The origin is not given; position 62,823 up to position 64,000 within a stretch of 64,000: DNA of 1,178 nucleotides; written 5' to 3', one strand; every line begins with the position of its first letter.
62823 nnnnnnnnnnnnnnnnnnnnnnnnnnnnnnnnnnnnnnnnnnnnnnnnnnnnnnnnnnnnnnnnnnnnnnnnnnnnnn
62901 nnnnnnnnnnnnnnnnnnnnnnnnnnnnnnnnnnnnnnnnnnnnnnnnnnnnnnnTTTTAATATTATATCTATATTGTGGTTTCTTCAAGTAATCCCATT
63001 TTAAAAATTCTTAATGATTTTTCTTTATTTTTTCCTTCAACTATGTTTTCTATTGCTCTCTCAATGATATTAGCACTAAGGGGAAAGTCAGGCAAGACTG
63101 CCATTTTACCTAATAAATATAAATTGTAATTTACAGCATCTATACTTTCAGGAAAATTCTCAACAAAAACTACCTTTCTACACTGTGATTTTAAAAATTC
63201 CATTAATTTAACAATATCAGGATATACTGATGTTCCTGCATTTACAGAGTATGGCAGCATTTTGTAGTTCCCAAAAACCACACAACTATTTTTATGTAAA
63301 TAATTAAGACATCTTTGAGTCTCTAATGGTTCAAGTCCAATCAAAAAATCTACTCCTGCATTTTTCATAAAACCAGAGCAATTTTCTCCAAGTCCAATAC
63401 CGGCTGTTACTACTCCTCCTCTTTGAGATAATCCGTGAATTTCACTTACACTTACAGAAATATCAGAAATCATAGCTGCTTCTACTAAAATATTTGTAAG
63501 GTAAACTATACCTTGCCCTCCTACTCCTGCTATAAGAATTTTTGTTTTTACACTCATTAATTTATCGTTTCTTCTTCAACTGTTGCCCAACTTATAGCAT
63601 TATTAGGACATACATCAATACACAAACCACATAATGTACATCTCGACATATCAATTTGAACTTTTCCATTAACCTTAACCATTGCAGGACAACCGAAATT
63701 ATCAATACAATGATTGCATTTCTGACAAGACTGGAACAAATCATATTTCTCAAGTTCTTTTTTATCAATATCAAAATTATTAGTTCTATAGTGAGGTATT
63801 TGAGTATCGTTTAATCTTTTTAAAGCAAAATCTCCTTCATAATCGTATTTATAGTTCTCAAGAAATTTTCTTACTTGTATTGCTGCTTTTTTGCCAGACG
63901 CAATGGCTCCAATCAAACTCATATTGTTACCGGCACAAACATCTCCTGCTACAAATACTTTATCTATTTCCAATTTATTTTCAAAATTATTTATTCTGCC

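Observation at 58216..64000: Tightly packed redox operon: GltD-like Fe-S flavoprotein, POR-gamma/IorB-like protein, three-subunit molybdenum hydroxylase and HisC-family aminotransferase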

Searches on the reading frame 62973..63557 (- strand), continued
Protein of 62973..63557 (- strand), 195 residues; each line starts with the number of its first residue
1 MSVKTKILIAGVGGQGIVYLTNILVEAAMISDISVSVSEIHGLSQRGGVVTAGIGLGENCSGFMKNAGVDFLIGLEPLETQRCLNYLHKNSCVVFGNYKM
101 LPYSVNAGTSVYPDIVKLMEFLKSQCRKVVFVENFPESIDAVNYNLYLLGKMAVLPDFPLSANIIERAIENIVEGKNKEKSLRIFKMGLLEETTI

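Call 87: search_protein_families(library=ncbifam, proteins=[P0543, P0545, P0547, P0432], max_evalue=1e-20)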
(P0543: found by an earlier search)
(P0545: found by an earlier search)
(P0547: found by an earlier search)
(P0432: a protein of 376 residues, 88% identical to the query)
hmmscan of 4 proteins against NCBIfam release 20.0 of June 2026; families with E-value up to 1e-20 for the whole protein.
P0543 (1126 aa): 16 families
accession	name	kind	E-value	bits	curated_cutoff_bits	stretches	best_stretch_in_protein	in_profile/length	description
TIGR03336.1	IOR_alpha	equivalog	1.6e-178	594.8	650.9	1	18-621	3-572/595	indolepyruvate ferredoxin oxidoreductase subunit alpha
NF009410.0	PRK12771.1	subfamily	5e-82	276.3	516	1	636-1116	48-561/566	NAD(P)-binding protein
NF009454.0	PRK12814.1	equivalog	1.2e-67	228.7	916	1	641-1030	107-504/657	putative NADPH-dependent glutamate synthase small subunit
TIGR03315.1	Se_ygfK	equivalog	4e-62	209.9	835.3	1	584-1114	393-901/1012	putative selenate reductase subunit YgfK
NF010590.0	PRK13984.1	equivalog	1.8e-61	208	946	1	640-1028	200-608/611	putative oxidoreductase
TIGR01316.1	gltA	equivalog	3.1e-55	187.7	471.75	1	625-1026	25-449/449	NADPH-dependent glutamate synthase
NF009414.0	PRK12778.1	equivalog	1.4e-51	175.6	1103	1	614-1027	317-750/752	bifunctional dihydroorotate dehydrogenase B NAD binding subunit/NADPH-dependent glutamate synthase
TIGR01317.1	GOGAT_sm_gam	subfamily_domain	1.4e-46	159.3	447.7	1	641-882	57-304/485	glutamate synthase small subunit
NF009409.0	PRK12770.1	subfamily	4.5e-46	157.5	343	1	722-1029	12-353/360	putative glutamate synthase subunit beta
TIGR01318.1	gltD_gamma_fam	subfamily_domain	8.8e-43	146.5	482.95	1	642-1027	54-466/467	glutamate synthase, small subunit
NF009413.0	PRK12775.1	equivalog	3.6e-39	134.3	1895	1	642-1031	345-759/1006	putative trifunctional 2-polyprenylphenol hydroxylase/glutamate synthase subunit beta/ferritin domain-containing protein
NF009408.0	PRK12769.1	equivalog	4.2e-39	134.2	1003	1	650-1028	248-653/659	formate-dependent uric acid utilization protein AegA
NF045663.1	diclust_near_Sec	equivalog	1.2e-34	119.5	530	1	627-828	10-203/759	pyridine nucleotide-disulfide oxidoreductase/dicluster-binding protein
NF009451.0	PRK12809.1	equivalog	4e-33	114.6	1154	1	642-934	223-523/639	formate-dependent uric acid utilization protein YgfT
NF009589.0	PRK13030.1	subfamily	5.1e-32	110.5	816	1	125-525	146-553/1170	indolepyruvate ferredoxin oxidoreductase family protein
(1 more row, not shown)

P0545 (401 aa): 5 families
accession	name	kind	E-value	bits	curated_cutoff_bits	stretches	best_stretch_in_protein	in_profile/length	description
NF052585.1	SucGlutTfsCaiB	equivalog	3.7e-56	190.4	750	1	5-385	11-388/394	succinate--glutarate CoA-transferase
NF003809.0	PRK05398.1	subfamily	3e-40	138.1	442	1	5-207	8-203/416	formyl-CoA transferase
TIGR03253.1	oxalate_frc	equivalog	1.1e-37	129.7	504.2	1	5-206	7-201/416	formyl-CoA transferase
NF008511.0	PRK11430.1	equivalog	1.1e-35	123.4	522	1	7-332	15-330/381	CoA:oxalate CoA-transferase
NF041294.1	Scnl_mescCoAtase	equivalog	4.5e-32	111.6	700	1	4-382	6-380/381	succinyl-CoA:mesaconate CoA-transferase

P0547 (536 aa): 4 families
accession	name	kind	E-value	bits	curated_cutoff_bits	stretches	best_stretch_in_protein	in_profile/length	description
TIGR00641.1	acid_CoA_mut_N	subfamily_domain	8.9e-178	591.8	303.8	1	17-534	4-526/528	methylmalonyl-CoA mutase N-terminal domain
NF006944.0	PRK09426.1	equivalog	4.5e-153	510.8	876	1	7-532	28-553/721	methylmalonyl-CoA mutase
NF045497.1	IsobCoAmut_IcmF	equivalog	9.3e-82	275.3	1500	1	29-531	544-1073/1076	fused isobutyryl-CoA mutase/GTPase IcmF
TIGR00642.1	mmCoA_mut_beta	equivalog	9e-40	136.5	617.25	1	114-448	123-451/620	methylmalonyl-CoA mutase small subunit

P0432 (376 aa): 17 families
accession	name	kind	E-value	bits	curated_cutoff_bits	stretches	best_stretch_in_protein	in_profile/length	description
NF042972.1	AcrlCoAredClosAcrC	equivalog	1.4e-94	316.9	640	1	1-373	1-375/378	acryloyl-CoA reductase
NF045552.1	GlutCoADH_Des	equivalog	1.3e-78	264.9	470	1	1-372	1-377/387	glutaryl-CoA dehydrogenase Acd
NF042439.1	SulpropCoADesulf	equivalog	8.9e-72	241.9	600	1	14-373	2-369/379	3-sulfinopropanoyl-CoA desulfinase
NF053553.1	prodigi_MBC_PigA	equivalog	5.2e-71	239.8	500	1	1-376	1-381/381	prodigiosin MBC biosynthesis dehydrogenase PigA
NF008997.0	PRK12341.1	equivalog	7.5e-70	235.9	537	1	1-370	1-371/382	acyl-CoA dehydrogenase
NF058590.1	AcCoDHFadEBacil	equivalog_domain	2e-69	234.6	600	1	5-371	21-407/586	acyl-CoA dehydrogenase FadE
NF043006.1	CyhCrbnylCoADH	equivalog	4.6e-67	226.6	650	1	6-374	5-375/380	cyclohexane-1-carbonyl-CoA dehydrogenase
NF002885.1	PRK03354.1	equivalog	3.9e-60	203.9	540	1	1-372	1-371/378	crotonobetainyl-CoA dehydrogenase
NF045652.1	ProlPCPDhRedW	equivalog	5.7e-57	193.2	650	1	10-376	5-375/376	L-prolyl-[peptidyl-carrier protein] dehydrogenase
TIGR03207.1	cyc_hxne_CoA_dh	equivalog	6.7e-52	176.4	575.35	1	5-373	1-370/372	cyclohexanecarboxyl-CoA dehydrogenase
NF052270.1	Staph_DH_FadE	equivalog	5.2e-40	137.4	600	1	6-374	22-393/400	acyl-CoA dehydrogenase FadE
NF049984.1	Rv1679_FadE16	equivalog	6.1e-30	104.7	600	1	26-366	14-357/371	Rv1679 family acyl-CoA dehydrogenase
TIGR03203.1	pimD_small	equivalog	2.3e-29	102.7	652.7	1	41-358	42-358/378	pimeloyl-CoA dehydrogenase small subunit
NF007000.1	PRK09463.1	subfamily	6.2e-29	100.9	600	1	32-336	69-394/726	acyl-CoA dehydrogenase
TIGR04022.1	sulfur_SfnB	equivalog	4.4e-26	91.7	430.9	1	14-354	12-360/391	SfnB family sulfur acquisition oxidoreductase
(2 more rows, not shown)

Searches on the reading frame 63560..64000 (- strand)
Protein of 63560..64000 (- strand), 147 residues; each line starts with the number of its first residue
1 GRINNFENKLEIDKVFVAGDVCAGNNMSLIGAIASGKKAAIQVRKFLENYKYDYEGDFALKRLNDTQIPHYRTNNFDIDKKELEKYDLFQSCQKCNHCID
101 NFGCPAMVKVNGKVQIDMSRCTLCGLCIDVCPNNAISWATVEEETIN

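Call 4: search_protein_families(library=pfam, proteins=[window:63560-63973:-], max_evalue=0.01)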
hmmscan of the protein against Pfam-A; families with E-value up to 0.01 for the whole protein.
window:63560-63973:- (138 aa): 13 families
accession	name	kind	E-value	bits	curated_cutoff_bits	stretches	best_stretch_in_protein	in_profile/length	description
PF00037.32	Fer4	-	5.2e-10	39.1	21.1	1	105-128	1-24/24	4Fe-4S binding domain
PF12838.12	Fer4_7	-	8.9e-08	32.9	27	2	111-134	1-24/52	4Fe-4S dicluster domain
PF12837.12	Fer4_6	-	1.1e-07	31.9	25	1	104-127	1-24/24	4Fe-4S binding domain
PF13187.11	Fer4_9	-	7.6e-06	26.3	27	1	83-127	2-52/52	4Fe-4S dicluster domain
PF13237.11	Fer4_10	-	8.1e-06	26.1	25.5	1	81-123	7-53/53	4Fe-4S dicluster domain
PF12797.12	Fer4_2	-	2.2e-05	24.6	24.5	1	104-123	2-21/22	4Fe-4S binding domain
PF13746.11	Fer4_18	-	2.9e-05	24.7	27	1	64-124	42-97/114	4Fe-4S dicluster domain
PF13183.11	Fer4_8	-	4.5e-05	24.3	27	1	105-125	47-67/68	4Fe-4S dicluster domain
PF13484.11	Fer4_16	-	0.00031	21.9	30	1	111-130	1-20/66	4Fe-4S double cluster binding domain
PF13534.11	Fer4_17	-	0.00032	21.6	22.2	0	107-125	41-59/61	4Fe-4S dicluster domain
PF12798.12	Fer4_3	-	0.00057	21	27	1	112-126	1-15/15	4Fe-4S binding domain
PF12800.12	Fer4_4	-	0.0009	19.8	24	1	110-124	2-16/17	4Fe-4S binding domain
PF14697.11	Fer4_21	-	0.0014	19.2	35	1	82-127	7-57/59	4Fe-4S dicluster domain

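Call 5: search_protein_families(library=ncbifam, proteins=[window:63560-64000:-], max_evalue=0.001)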
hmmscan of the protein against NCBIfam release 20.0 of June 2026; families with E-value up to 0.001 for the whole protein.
window:63560-64000:- (147 aa): 55 families (the best 25 are shown)
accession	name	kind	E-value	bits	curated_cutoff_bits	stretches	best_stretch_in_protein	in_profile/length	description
TIGR03336.1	IOR_alpha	equivalog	5.1e-12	44.9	650.9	1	90-136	550-595/595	indolepyruvate ferredoxin oxidoreductase subunit alpha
TIGR02700.1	flavo_MJ0208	hypoth_equivalog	8.9e-11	41.5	251.35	1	90-137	148-195/234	dihydromethanopterin reductase (acceptor)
NF009410.0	PRK12771.1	subfamily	4.7e-09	35.4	516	1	11-137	410-561/566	NAD(P)-binding protein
TIGR04105.1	FeFe_hydrog_B1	subfamily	9.1e-08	31.2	450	1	83-137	104-160/462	monomeric [FeFe] hydrogenase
TIGR01971.1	NuoI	subfamily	1.5e-07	31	113.05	1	113-140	75-102/121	NADH-quinone oxidoreductase, chain I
NF004541.0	PRK05888.2-2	equivalog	3.4e-07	30.2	217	1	91-144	62-119/168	NADH-quinone oxidoreductase subunit NuoI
NF043069.1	T4HPD_activ_SAM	equivalog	4.2e-07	29.6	425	1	90-138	51-99/299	trans-4-hydroxy-L-proline dehydratase activase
NF004537.0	PRK05888.1-3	equivalog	6.3e-07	29.1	163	1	114-138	108-132/204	NADH-quinone oxidoreductase subunit NuoI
NF058577.1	FdxA_fam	equivalog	1.1e-06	28.8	65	1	86-135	3-52/52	4Fe-4S ferredoxin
NF041891.1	hdrA_Methbact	equivalog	1.9e-06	26.4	1300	1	90-145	572-627/762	ferredoxin:CoB-CoM heterodisulfide reductase subunit HdrA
TIGR03287.1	methan_mark_16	hypoth_equivalog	2e-06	26.5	363.95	1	89-137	301-348/391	methanogenesis marker 16 metalloprotein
TIGR03315.1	Se_ygfK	equivalog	2.2e-06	25.4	835.3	1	6-135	799-901/1012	putative selenate reductase subunit YgfK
TIGR04041.1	activase_YjjW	hypoth_equivalog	2.3e-06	27.2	250.2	1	90-135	41-86/276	YjjW family glycine radical enzyme activase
NF045992.1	CircClkLdpA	equivalog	3.5e-06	26.3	450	1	26-138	49-154/360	circadian clock protein LdpA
TIGR02179.1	PorD_KorD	subfamily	3.9e-06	26.9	60.05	1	91-138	26-74/78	2-oxoacid:acceptor oxidoreductase, delta subunit, pyruvate/2-ketoisovalerate family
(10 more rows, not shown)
